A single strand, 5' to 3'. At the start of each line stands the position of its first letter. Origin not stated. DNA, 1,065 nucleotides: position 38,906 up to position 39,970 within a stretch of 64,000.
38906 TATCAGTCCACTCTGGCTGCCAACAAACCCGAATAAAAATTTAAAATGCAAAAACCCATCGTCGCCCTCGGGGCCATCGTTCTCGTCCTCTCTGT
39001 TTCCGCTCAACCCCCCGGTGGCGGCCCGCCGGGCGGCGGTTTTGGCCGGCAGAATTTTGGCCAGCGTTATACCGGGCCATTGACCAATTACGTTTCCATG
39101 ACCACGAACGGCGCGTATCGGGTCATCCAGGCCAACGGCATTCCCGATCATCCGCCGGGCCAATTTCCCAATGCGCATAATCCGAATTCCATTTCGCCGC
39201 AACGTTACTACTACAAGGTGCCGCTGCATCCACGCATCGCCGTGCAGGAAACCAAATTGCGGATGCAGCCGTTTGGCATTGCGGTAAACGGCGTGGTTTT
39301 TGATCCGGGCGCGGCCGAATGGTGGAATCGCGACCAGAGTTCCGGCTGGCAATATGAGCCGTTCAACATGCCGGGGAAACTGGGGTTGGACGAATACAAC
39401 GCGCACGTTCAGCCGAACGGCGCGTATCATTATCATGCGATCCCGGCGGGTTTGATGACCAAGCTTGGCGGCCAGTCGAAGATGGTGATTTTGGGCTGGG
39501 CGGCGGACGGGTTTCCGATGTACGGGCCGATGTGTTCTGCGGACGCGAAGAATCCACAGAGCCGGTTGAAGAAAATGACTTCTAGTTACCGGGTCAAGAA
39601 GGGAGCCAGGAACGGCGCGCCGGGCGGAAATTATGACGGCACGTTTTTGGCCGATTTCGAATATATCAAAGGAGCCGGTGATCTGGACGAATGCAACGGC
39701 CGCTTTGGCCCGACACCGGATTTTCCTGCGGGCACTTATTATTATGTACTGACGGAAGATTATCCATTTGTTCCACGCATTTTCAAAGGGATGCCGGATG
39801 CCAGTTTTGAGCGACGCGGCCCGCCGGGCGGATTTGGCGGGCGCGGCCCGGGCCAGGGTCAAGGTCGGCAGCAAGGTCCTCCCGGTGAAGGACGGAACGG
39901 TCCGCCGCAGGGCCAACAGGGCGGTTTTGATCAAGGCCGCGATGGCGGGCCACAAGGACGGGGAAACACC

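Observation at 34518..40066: Secreted cluster of unknown protein, YHYH protein, MbnP::MbnH-like fusion and second YHYH protein: candidate undescribed periplasmic metal/redox system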

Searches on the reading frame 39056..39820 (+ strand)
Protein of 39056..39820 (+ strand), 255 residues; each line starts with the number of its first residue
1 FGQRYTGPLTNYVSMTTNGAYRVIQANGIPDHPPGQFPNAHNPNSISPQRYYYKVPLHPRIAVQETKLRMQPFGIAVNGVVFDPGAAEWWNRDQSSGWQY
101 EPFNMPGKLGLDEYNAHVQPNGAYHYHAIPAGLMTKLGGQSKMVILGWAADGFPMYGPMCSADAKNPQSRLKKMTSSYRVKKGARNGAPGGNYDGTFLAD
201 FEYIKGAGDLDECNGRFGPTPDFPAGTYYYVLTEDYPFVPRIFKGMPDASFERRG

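Call 64: predict_structure(alignment_id=A3)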
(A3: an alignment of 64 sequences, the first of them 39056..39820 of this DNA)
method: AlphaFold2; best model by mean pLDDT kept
length: 255 residues; sequences in the alignment: 64
mean_pLDDT: 88.6   pTM: 0.88
mean pLDDT of the five models: 88.6, 87.6, 87.3, 83.2, 78.8
residues with pLDDT >= 90: 164; 70-90: 68; 50-70: 19; < 50: 4
segments of 3 or more residues with pLDDT < 50: 1-3
pLDDT, mean of each block of 10 residues (from residue 1): 56 95 95 76 79 95 88 94 85 89 72 86 90 80 91 96 94 96 93 93 96 96 95 93 93 77
secondary structure, 60 per line:
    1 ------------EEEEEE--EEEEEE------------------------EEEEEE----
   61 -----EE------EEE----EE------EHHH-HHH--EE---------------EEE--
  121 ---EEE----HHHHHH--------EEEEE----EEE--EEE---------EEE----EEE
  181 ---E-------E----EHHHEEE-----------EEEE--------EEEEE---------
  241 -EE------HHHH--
elements in order: E13-18 E21-26 E51-56 E74-76 E116-118 E124-126 H131-136 E145-149 E154-156 E159-161 E171-173 E178-180 E201-203 E215-218 E227-231 H250-253

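Call 66: fold_search(model_id=the predicted structure, library=pdb)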
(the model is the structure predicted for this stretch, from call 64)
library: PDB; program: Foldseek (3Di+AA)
matches with E <= 10: 35; with E <= 0.001: 0
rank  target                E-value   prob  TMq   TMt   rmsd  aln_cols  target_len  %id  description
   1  7nbx_B                3.1e+00  0.01  0.11  0.09  17.1       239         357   11  Lateral-open conformation of the lid-locked BAM complex (BamA E435C S665C, BamBDCE) by cryoEM (released 2021-06-02)
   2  7ekx_A                3.3e+00  0.04  0.10  0.02   8.7        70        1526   13  Crystal Structure of the Candida Glabrata Glycogen Debranching Enzyme (W470A E564Q) in complex with maltononaose (released 2021-11-10)
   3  6tb9_B5               3.7e+00  0.01  0.11  0.11  22.1       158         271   13  Capsid of native GTA particle computed with C5 symmetry (released 2020-07-22)
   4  7ekw_A                4.4e+00  0.03  0.10  0.02   8.8        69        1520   13  Crystal Structure of the Candida Glabrata Glycogen Debranching Enzyme (D535N) in complex with maltotetrose (released 2021-11-10)
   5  3aab_A                4.4e+00  0.02  0.10  0.17  12.1        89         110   19  Small heat shock protein hsp14.0 with the mutations of I120F and I122F in the form I crystal (released 2010-11-17)
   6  3aab_B                4.6e+00  0.02  0.10  0.20  11.7       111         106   18  Small heat shock protein hsp14.0 with the mutations of I120F and I122F in the form I crystal (released 2010-11-17)
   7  3vql_A                4.9e+00  0.02  0.09  0.17  12.9        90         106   19  Small heat shock protein hsp14.0 of C-terminal deletion variant (released 2012-06-06)
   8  7ekw_B                5.2e+00  0.03  0.10  0.02   8.8        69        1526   13  Crystal Structure of the Candida Glabrata Glycogen Debranching Enzyme (D535N) in complex with maltotetrose (released 2021-11-10)
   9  5d06_B                5.5e+00  0.01  0.10  0.03  16.7       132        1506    9  Crystal Structure of the Candida Glabrata Glycogen Debranching Enzyme (released 2016-05-18)
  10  6l6m_B                5.8e+00  0.03  0.13  0.26  14.3        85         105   13  HSP18.5 from E. histolytica (released 2020-11-04)
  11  3vqm_A                5.8e+00  0.02  0.10  0.18  12.5        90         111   18  Small heat shock protein hsp14.0 of C-terminal deletion variant with C-terminal peptide (released 2012-06-06)
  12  8pag_A                5.8e+00  0.01  0.07  0.06  17.1       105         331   11  Crystal structure of the ectodomain of Norway rat pestivirus E2 glycoprotein (released 2024-03-27)
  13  3vqk_A                6.2e+00  0.02  0.11  0.20  10.1        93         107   15  Small heat shock protein hsp14.0 of wild type (released 2012-06-06)
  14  1qzn                  6.2e+00  0.01  0.09  0.12  14.6       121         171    6  Crystal Structure Analysis of a type II cohesin domain from the cellulosome of Acetivibrio cellulolyticus (released 2004-09-21)
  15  7eku_A                6.5e+00  0.04  0.10  0.02   7.7        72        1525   10  Crystal Structure of the Candida Glabrata Glycogen Debranching Enzyme (W958A) (released 2022-04-13)
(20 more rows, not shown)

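Call 73: search_dna_similar(query=window:39056-39820:+, collection=plasmids, mode=protein, max_evalue=0.00001, max_rows=30)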
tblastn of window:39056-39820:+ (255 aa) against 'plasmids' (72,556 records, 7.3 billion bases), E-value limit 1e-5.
Records with a match: 11; places in all: 11; records where one place covers at least 80% of the query: 9.
Best place of each record, by identity: <60% 11.
By first word of the organism name: Bradyrhizobium 4; Persicobacter 2; Deinococcus 1; Pacificitalea 1; Chondrinema 1; Hyphomicrobiales 1; Tsukamurella 1.
By predicted mobility (MOB-suite, as given by PLSDB): non-mobilizable 7; conjugative 4.
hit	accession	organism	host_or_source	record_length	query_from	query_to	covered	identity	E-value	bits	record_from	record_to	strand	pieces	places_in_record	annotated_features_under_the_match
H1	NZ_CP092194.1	Deinococcus sp. KNUC1210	Setaria viridis,cell ...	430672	10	249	94%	42.1%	9e-56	199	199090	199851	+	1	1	YHYH protein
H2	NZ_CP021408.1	Pacificitalea manganoxidans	cell culture,sediment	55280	15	253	94%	39.4%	7e-44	165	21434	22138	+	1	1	YHYH protein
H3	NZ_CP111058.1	Chondrinema litorale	Seaweed,red alga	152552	73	254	71%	45.5%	1e-40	155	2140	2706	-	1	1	YHYH protein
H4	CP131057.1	Hyphomicrobiales bacterium UR115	tomato,bacteria,rhizosphere soil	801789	14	248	92%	27.7%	2e-10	68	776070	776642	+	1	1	none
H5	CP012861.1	Persicobacter sp. JZB09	cell culture,soil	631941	14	239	89%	26.6%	3e-11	71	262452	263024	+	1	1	record has no annotation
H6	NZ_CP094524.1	Bradyrhizobium sp. ISRA443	Arachis hypogaea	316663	15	247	91%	25.7%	1e-10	68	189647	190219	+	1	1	YHYH protein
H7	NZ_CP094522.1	Bradyrhizobium sp. ISRA437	Arachis hypogaea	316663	15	247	91%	25.7%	1e-10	68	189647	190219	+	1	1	YHYH protein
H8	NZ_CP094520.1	Bradyrhizobium sp. ISRA436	Arachis hypogaea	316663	15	247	91%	25.7%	1e-10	68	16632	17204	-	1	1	YHYH protein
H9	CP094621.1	Bradyrhizobium sp. ISRA435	Arachis hypogaea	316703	15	247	91%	25.7%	1e-10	68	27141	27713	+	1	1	YHYH protein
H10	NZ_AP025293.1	Persicobacter psychrovividus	-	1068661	15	239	88%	25.9%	2e-12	74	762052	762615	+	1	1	none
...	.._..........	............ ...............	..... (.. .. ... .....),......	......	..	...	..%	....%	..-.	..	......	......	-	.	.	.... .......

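Call 74: get_annotated_region(hit=H1, flank=6000)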
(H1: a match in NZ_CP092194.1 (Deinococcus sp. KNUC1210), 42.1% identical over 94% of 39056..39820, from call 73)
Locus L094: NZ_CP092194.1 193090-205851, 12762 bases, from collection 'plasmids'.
description: Deinococcus sp. KNUC1210 plasmid unnamed7, complete sequence
organism: Deinococcus sp. KNUC1210 (NCBI taxid 2917691)
taxonomy: Bacteria; Deinococcota; Deinococci; Deinococcales; Deinococcaceae; Deinococcus; Deinococcus sp. KNUC1210
host: -; source: Setaria viridis,cell culture,rhizospheric soil; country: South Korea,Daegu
typing (MOB-suite, as given by PLSDB): non-mobilizable
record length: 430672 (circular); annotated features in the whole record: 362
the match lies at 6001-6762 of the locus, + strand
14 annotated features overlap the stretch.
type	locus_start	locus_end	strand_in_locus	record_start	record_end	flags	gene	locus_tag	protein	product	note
CDS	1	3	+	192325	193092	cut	-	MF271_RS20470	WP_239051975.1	hypothetical protein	-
CDS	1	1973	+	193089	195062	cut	-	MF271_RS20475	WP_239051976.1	hypothetical protein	-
CDS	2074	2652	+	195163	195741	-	-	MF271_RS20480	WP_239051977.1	hypothetical protein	-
CDS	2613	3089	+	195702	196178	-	-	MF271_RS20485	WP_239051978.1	SET domain-containing protein-lysine N-methyltransferase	-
CDS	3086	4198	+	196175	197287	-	-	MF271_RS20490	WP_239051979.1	HAMP domain-containing protein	GO:0007165 - signal transduction [Evidence IEA]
CDS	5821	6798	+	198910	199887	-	-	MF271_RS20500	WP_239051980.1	YHYH protein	-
CDS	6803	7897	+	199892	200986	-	-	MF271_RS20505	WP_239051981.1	HupE/UreJ family protein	-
CDS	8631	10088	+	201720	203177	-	-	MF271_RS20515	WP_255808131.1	histidine kinase dimerization/phospho-acceptor domain-containing protein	GO:0007165 - signal transduction [Evidence IEA]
CDS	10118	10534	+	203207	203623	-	-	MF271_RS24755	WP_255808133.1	phosphatidylglycerol lysyltransferase domain-containing protein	-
CDS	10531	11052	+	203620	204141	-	-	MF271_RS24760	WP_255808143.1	phosphatidylglycerol lysyltransferase domain-containing protein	-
CDS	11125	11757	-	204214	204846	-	-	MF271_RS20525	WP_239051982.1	methyltransferase domain-containing protein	-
CDS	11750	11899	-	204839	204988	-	-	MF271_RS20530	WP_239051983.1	hypothetical protein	-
CDS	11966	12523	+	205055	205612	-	-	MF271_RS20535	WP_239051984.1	helix-turn-helix domain-containing protein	-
CDS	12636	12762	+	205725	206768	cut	-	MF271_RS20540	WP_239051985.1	medium chain dehydrogenase/reductase family protein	-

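Call 75: get_annotated_region(hit=H2, flank=6000)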
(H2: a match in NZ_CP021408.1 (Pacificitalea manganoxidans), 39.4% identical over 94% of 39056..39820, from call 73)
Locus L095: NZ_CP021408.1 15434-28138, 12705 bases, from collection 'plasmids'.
description: Pacificitalea manganoxidans strain DY25 plasmid pDY25-D, complete sequence
organism: Pacificitalea manganoxidans (NCBI taxid 1411902)
taxonomy: Bacteria; Pseudomonadota; Alphaproteobacteria; Rhodobacterales; Paracoccaceae; Pacificitalea; Pacificitalea manganoxidans
host: -; source: cell culture,sediment; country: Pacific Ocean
typing (MOB-suite, as given by PLSDB): non-mobilizable; replicon rep_cluster_252
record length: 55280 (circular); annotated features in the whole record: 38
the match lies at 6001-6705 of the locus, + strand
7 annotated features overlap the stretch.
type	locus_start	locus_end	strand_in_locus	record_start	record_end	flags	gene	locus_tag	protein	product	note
CDS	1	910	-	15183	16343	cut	-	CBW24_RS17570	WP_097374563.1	ParB N-terminal domain-containing protein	-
CDS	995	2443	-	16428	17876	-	-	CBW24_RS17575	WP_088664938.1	AAA family ATPase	-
CDS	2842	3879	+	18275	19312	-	-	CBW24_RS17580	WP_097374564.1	replication initiator protein A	-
CDS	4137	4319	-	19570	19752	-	-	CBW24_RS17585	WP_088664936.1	hypothetical protein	-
CDS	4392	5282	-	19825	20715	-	-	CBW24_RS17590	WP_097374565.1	hypothetical protein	-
CDS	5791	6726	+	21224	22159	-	-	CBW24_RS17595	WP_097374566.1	YHYH protein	-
CDS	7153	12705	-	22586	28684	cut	-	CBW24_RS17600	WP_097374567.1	carboxypeptidase-like regulatory domain-containing protein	-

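Call 76: get_annotated_region(hit=H6, flank=6000)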
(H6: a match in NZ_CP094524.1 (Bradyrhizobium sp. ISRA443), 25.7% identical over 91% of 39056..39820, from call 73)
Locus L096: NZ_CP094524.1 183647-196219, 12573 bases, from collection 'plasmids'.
description: Bradyrhizobium sp. ISRA443 plasmid unnamed, complete sequence
organism: Bradyrhizobium sp. ISRA443 (NCBI taxid 2866198)
taxonomy: Bacteria; Pseudomonadota; Alphaproteobacteria; Hyphomicrobiales; Nitrobacteraceae; Bradyrhizobium; Bradyrhizobium sp. ISRA443
host: -; source: Arachis hypogaea; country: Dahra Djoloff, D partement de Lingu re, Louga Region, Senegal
typing (MOB-suite, as given by PLSDB): conjugative; replicon rep_cluster_507; relaxase MOBQ; mating-pair formation MPF_T
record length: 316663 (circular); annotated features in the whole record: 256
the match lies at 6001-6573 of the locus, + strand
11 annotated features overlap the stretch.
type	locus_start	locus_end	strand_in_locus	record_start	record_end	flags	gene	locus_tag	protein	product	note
CDS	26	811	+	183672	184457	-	-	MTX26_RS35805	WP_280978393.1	outer membrane beta-barrel protein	-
CDS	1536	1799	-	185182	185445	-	-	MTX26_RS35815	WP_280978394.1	hypothetical protein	-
CDS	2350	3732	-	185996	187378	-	-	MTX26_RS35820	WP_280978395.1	O-antigen ligase family protein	-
CDS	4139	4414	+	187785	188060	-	-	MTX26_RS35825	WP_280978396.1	hypothetical protein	-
CDS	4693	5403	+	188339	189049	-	-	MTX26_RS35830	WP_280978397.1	hypothetical protein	-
CDS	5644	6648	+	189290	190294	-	-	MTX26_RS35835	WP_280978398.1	YHYH protein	-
CDS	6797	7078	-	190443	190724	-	-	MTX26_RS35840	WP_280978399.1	hypothetical protein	-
CDS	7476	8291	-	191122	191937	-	-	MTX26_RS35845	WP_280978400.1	metallophosphoesterase family protein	-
CDS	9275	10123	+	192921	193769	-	-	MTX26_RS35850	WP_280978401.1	glycosyltransferase family 2 protein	-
CDS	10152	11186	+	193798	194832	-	-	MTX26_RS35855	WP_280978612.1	UDP-glucuronic acid decarboxylase family protein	-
CDS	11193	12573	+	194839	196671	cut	asnB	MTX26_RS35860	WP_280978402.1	asparagine synthase (glutamine-hydrolyzing)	GO:0006529 - asparagine biosynthetic process [Evidence IEA]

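Call 77: search_protein_families(library=pfam, proteins=[L094:6803-7897:+, L096:4693-5403:+], max_evalue=0.01)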
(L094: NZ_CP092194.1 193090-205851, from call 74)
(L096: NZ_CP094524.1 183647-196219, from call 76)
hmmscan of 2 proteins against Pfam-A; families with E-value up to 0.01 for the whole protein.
L094:6803-7897:+ (364 aa): 1 family
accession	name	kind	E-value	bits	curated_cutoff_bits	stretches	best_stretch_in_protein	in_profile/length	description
PF13795.12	HupE_UreJ_2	-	1.3e-33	116.3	24.5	1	180-330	1-153/156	HupE / UreJ protein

L096:4693-5403:+ (236 aa): 1 family
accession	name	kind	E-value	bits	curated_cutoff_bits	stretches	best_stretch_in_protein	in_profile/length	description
PF17167.11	Glyco_hydro_94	-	0.001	18.3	27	1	155-219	234-295/420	Glycosyl hydrolase 94 superfamily, catalytic domain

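Call 80: get_annotated_region(hit=H3, flank=6000)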
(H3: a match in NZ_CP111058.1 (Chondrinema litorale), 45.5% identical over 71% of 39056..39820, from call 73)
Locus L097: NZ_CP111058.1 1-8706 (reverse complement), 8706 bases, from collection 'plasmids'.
description: Chondrinema litorale strain WSW3-B12 plasmid unnamed16, complete sequence
organism: Chondrinema litorale (NCBI taxid 2994555)
taxonomy: Bacteria; Bacteroidota; Cytophagia; Cytophagales; Flammeovirgaceae; Chondrinema; Chondrinema litorale
host: -; source: Seaweed,red alga; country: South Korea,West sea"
typing (MOB-suite, as given by PLSDB): non-mobilizable
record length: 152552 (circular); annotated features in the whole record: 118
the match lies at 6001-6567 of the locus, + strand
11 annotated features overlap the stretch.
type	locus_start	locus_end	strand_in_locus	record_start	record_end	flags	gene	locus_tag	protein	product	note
CDS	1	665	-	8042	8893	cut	-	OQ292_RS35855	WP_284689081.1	hypothetical protein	-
CDS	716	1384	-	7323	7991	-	-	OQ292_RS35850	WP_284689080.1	DM13 domain-containing protein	-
CDS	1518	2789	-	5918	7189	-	-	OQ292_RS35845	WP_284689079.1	alginate export family protein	-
CDS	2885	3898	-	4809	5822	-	-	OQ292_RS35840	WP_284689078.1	DUF711 family protein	-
CDS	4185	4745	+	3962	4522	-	-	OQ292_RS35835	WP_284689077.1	RNA polymerase sigma factor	GO:0006352 - DNA-templated transcription initiation [Evidence IEA]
CDS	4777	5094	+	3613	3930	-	-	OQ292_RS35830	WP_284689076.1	hypothetical protein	-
CDS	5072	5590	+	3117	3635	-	-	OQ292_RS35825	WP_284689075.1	hypothetical protein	-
CDS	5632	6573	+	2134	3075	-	-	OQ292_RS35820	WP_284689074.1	YHYH protein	-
CDS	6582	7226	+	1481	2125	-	-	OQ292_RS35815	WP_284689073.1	hypothetical protein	-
CDS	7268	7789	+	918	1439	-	-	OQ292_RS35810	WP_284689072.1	TlpA disulfide reductase family protein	-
CDS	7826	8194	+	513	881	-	-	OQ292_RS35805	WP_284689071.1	hypothetical protein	-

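Call 81: get_annotated_region(hit=H10, flank=6000)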
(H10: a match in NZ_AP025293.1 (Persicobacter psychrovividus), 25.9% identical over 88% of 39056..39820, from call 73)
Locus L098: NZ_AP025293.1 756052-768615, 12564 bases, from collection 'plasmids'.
description: Persicobacter psychrovividus strain NBRC 101262 plasmid pPP1, complete sequence
organism: Persicobacter psychrovividus (NCBI taxid 387638)
taxonomy: Bacteria; Bacteroidota; Cytophagia; Cytophagales; Persicobacteraceae; Persicobacter; Persicobacter psychrovividus
host: -; source: -; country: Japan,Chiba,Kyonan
typing (MOB-suite, as given by PLSDB): non-mobilizable
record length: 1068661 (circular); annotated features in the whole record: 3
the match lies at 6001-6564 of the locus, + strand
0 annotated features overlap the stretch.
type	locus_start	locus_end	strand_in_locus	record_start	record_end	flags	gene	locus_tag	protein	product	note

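Call 82: get_annotated_region(hit=H4, flank=6000)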
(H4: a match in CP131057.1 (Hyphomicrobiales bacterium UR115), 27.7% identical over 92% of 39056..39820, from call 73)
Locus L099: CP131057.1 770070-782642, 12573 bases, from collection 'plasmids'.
description: Hyphomicrobiales bacterium UR115 plasmid unnamed, complete sequence
organism: Hyphomicrobiales bacterium UR115 (NCBI taxid 3064829)
taxonomy: Bacteria; Pseudomonadota; Alphaproteobacteria; Hyphomicrobiales; ; ; Hyphomicrobiales bacterium UR115
host: -; source: tomato,bacteria,rhizosphere soil; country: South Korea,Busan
typing (MOB-suite, as given by PLSDB): non-mobilizable
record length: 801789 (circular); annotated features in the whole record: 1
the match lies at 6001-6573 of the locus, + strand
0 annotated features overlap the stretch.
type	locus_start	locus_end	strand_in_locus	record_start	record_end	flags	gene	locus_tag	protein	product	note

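Call 86: fold_search(model_id=the predicted structure, library=viral)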
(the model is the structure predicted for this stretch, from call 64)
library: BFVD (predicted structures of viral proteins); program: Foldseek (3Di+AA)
matches with E <= 10: 96; with E <= 0.001: 12
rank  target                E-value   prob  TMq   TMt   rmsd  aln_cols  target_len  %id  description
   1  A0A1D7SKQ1            9.0e-19  1.00  0.78  0.37   4.0       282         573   26  YHYH domain-containing protein [Cyanophage S-RIM14]
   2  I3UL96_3              7.3e-17  1.00  0.76  0.14   3.8       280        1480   27  (no name in the UniProt tables at hand)
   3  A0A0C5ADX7            9.3e-15  1.00  0.71  0.37   7.6       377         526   20  YHYH domain-containing protein [Cyanophage P-TIM40]
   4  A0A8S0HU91            9.7e-10  1.00  0.45  0.14  28.3       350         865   19  (no name in the UniProt tables at hand)
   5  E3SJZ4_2              1.1e-09  1.00  0.50  0.11  26.7       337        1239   21  Structural protein [Synechococcus phage S-ShM2]
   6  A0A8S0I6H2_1          6.3e-09  1.00  0.31  0.11  30.9       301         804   18  (no name in the UniProt tables at hand)
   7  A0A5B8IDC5            1.9e-08  1.00  0.64  0.19   8.5       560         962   13  YHYH domain-containing protein [Mimiviridae sp. ChoanoV1]
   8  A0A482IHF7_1          2.6e-08  1.00  0.69  0.20  13.6       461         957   13  (no name in the UniProt tables at hand)
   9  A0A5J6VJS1            8.4e-08  1.00  0.41  0.21   8.7       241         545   16  YhyH protein [Megaviridae environmental sample]
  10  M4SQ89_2              1.5e-07  1.00  0.35  0.07   7.4       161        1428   30  (no name in the UniProt tables at hand)
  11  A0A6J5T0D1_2          3.1e-07  1.00  0.47  0.11  10.0       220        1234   19  YHYH domain containing protein [uncultured Caudovirales phage]
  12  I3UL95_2              8.0e-07  1.00  0.46  0.10   6.5       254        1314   22  (no name in the UniProt tables at hand)
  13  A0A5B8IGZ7            7.0e-03  0.41  0.23  0.05  21.1       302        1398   17  YHYH domain-containing protein [Mimiviridae sp. ChoanoV1]
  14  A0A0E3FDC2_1          3.6e-02  0.75  0.39  0.14  26.6       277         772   10  YHYH domain-containing protein [Synechococcus phage ACG-2014g]
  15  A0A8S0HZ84            4.7e-02  0.94  0.17  0.38   4.4        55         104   44  (no name in the UniProt tables at hand)
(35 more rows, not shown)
